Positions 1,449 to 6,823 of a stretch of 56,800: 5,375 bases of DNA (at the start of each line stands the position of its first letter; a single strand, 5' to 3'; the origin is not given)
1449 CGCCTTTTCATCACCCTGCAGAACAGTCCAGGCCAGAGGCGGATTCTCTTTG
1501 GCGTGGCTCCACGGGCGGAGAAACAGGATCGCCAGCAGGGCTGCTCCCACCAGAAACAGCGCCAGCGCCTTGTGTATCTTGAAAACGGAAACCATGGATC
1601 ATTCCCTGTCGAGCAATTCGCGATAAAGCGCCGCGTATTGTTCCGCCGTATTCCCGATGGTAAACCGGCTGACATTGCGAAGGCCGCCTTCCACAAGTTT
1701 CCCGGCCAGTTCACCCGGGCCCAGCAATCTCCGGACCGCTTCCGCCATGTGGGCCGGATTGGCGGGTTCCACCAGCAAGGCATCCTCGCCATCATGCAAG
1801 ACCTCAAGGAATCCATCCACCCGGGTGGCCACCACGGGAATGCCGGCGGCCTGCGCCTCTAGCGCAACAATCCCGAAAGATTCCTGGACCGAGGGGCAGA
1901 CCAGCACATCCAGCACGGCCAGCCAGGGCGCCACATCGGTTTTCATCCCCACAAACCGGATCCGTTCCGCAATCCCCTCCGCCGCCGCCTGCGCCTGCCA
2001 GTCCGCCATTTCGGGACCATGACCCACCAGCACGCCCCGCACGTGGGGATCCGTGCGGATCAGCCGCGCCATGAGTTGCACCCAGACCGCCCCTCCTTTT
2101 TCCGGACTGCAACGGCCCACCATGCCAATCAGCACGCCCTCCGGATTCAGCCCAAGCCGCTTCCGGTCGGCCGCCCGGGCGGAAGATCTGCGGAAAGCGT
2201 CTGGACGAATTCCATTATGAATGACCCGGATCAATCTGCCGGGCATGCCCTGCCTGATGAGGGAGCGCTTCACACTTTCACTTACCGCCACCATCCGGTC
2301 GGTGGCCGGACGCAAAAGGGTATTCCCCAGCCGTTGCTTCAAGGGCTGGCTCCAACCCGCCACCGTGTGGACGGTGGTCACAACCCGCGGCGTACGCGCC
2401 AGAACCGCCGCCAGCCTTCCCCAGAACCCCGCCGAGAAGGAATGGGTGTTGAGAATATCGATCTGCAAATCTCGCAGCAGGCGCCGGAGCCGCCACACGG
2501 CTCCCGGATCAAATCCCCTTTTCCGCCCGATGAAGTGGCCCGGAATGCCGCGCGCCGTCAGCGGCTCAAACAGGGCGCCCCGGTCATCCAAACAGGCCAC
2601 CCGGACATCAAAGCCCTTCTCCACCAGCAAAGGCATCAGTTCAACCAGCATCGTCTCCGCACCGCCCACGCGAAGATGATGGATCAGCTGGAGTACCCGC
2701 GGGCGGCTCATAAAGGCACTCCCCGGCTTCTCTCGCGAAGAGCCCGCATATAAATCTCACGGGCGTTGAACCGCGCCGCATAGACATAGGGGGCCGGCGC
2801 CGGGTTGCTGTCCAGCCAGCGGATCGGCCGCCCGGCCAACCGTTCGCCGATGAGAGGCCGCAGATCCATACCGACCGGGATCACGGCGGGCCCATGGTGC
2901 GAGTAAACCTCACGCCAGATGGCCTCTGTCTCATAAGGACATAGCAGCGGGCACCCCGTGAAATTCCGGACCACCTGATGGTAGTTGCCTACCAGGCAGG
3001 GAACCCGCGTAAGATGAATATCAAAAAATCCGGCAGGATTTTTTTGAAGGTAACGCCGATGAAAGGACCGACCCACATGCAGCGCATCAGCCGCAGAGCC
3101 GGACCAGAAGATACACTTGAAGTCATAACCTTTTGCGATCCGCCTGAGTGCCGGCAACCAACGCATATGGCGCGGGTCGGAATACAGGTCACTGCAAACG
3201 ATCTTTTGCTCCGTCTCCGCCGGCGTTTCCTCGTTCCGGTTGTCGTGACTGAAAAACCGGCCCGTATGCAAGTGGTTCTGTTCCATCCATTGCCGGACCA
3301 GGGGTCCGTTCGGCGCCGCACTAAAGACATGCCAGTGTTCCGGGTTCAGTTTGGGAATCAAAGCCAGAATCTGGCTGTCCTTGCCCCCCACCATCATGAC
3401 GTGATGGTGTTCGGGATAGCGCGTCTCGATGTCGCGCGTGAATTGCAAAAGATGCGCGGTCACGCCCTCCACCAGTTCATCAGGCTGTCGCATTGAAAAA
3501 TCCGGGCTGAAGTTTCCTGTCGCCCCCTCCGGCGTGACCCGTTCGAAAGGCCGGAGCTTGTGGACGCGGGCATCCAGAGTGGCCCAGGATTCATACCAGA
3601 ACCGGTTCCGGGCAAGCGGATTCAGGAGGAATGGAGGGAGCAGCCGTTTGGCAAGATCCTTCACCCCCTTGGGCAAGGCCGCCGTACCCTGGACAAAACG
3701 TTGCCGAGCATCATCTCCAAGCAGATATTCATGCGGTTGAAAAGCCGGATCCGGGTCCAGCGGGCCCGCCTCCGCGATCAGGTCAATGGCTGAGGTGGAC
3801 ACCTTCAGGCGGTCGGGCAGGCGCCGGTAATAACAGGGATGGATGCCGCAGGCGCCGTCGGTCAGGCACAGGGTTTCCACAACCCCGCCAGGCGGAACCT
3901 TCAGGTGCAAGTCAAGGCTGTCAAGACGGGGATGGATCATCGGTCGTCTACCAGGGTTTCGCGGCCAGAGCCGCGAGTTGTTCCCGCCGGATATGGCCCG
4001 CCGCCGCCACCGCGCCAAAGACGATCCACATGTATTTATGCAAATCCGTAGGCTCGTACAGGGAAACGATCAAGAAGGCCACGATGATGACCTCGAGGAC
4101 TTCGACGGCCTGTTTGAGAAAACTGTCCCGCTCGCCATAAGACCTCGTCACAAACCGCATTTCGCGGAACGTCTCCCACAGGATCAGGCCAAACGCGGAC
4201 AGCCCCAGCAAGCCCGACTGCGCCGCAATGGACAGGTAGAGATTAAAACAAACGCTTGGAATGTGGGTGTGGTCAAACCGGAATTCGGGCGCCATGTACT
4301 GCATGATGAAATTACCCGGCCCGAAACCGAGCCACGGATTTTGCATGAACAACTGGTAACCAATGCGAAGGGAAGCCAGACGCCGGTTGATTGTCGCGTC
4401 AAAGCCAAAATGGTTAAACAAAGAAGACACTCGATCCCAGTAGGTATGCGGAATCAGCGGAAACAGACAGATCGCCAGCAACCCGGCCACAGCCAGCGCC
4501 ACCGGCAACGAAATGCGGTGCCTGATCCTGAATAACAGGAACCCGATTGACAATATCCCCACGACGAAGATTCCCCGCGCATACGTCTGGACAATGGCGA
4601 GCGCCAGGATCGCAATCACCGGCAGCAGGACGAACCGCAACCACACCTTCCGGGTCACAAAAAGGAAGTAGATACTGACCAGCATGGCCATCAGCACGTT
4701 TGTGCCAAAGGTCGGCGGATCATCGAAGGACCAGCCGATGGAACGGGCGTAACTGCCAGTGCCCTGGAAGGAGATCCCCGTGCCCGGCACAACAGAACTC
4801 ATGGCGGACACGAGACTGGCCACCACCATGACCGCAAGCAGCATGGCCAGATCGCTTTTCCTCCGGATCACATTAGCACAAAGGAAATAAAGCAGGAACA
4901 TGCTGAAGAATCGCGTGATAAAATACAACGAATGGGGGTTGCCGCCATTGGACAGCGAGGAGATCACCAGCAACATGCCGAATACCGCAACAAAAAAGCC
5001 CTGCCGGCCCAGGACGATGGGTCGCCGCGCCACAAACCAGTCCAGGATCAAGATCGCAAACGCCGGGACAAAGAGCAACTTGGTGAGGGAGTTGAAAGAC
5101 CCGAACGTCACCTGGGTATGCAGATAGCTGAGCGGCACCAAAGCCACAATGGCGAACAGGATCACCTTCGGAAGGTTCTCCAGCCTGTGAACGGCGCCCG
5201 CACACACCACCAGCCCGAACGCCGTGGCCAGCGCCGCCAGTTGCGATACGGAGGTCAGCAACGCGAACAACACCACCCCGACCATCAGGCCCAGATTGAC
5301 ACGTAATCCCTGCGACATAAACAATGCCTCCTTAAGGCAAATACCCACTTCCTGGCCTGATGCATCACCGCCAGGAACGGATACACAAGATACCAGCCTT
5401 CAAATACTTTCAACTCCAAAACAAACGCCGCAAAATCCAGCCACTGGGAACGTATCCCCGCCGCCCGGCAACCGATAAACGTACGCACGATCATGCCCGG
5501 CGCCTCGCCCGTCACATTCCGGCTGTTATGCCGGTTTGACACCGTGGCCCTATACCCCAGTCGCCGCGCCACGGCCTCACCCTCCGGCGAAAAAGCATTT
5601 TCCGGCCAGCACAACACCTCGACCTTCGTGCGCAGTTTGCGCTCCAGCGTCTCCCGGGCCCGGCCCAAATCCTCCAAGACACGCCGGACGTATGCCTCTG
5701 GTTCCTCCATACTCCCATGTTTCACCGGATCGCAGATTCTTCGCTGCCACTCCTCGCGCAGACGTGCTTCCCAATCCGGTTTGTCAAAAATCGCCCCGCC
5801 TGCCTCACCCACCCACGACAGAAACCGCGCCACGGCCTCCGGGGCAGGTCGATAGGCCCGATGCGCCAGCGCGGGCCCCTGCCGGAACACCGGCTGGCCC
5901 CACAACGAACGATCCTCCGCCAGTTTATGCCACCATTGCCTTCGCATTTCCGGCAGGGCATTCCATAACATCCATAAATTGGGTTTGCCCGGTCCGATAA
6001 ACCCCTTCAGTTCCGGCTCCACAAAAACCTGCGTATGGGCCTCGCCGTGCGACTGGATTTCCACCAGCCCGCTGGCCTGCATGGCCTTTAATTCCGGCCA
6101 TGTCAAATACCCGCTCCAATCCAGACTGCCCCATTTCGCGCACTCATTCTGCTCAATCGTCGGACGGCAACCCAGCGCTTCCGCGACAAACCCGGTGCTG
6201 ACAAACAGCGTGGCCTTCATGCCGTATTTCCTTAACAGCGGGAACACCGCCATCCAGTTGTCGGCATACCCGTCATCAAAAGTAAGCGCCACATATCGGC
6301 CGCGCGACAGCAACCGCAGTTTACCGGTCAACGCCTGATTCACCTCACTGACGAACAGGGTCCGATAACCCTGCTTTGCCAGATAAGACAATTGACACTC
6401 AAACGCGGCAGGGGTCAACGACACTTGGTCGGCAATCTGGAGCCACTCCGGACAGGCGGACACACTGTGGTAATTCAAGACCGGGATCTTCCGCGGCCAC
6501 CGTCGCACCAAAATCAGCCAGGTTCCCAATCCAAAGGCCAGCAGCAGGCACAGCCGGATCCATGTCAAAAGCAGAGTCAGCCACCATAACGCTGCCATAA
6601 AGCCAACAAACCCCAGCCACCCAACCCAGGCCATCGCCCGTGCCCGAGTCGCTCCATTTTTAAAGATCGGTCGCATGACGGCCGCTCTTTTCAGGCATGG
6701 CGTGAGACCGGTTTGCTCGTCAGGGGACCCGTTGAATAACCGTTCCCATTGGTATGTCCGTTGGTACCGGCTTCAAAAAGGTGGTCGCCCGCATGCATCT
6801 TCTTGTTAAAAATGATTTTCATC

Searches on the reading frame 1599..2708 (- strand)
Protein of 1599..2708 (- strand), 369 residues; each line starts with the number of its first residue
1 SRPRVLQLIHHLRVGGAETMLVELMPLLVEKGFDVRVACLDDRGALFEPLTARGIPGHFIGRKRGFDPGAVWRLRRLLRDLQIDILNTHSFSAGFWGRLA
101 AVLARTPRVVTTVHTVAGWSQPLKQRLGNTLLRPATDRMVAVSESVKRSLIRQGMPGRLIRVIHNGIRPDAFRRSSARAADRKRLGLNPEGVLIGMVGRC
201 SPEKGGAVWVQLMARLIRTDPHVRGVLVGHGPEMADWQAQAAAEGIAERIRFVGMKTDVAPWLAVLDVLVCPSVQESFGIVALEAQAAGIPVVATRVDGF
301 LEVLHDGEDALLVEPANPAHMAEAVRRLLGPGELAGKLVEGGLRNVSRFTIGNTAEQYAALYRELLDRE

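Call 71: search_protein_families(library=pfam, proteins=[window:1599-2708:-], max_evalue=0.00001)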
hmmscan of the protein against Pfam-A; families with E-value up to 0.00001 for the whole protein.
window:1599-2708:- (369 aa): 6 families
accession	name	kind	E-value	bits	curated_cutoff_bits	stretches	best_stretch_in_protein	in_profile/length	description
PF13439.12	Glyco_transf_4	-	7.7e-34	117.6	28.5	1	14-170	1-169/170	Glycosyltransferase Family 4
PF13692.12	Glyco_trans_1_4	-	8.4e-34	117.3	27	1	193-329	3-140/142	Glycosyl transferases group 1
PF00534.26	Glycos_transf_1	-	1.9e-31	109.3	26.4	1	179-340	3-167/172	Glycosyl transferases group 1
PF13579.12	Glyco_trans_4_4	-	3.8e-22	79.8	29.7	1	15-166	1-158/158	Glycosyl transferase 4-like domain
PF20706.3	GT4-conflict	-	4e-10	39.7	26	1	181-307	193-323/385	Family 4 Glycosyltransferase in conflict systems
PF13477.12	Glyco_trans_4_2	-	1.3e-08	35.6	23.4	1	20-124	12-117/139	Glycosyl transferase 4-like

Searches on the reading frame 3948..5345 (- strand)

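Call 71: search_protein_families(library=pfam, proteins=[window:3948-5345:-], max_evalue=0.00001)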
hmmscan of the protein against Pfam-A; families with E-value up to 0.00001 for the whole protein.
window:3948-5345:- (465 aa): 1 family
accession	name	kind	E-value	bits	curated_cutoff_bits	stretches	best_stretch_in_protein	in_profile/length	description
PF04932.20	Wzy_C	-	1.1e-13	51.7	31.7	1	243-385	2-148/149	O-Antigen ligase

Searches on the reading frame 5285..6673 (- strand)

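Call 71: search_protein_families(library=pfam, proteins=[window:5285-6673:-], max_evalue=0.00001)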
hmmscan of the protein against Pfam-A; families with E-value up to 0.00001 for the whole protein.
window:5285-6673:- (462 aa): 1 family
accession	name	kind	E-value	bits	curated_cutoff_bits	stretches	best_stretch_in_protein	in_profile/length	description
PF01522.26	Polysacc_deac_1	-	3.3e-19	69.5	23.1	1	125-215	6-70/124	Polysaccharide deacetylase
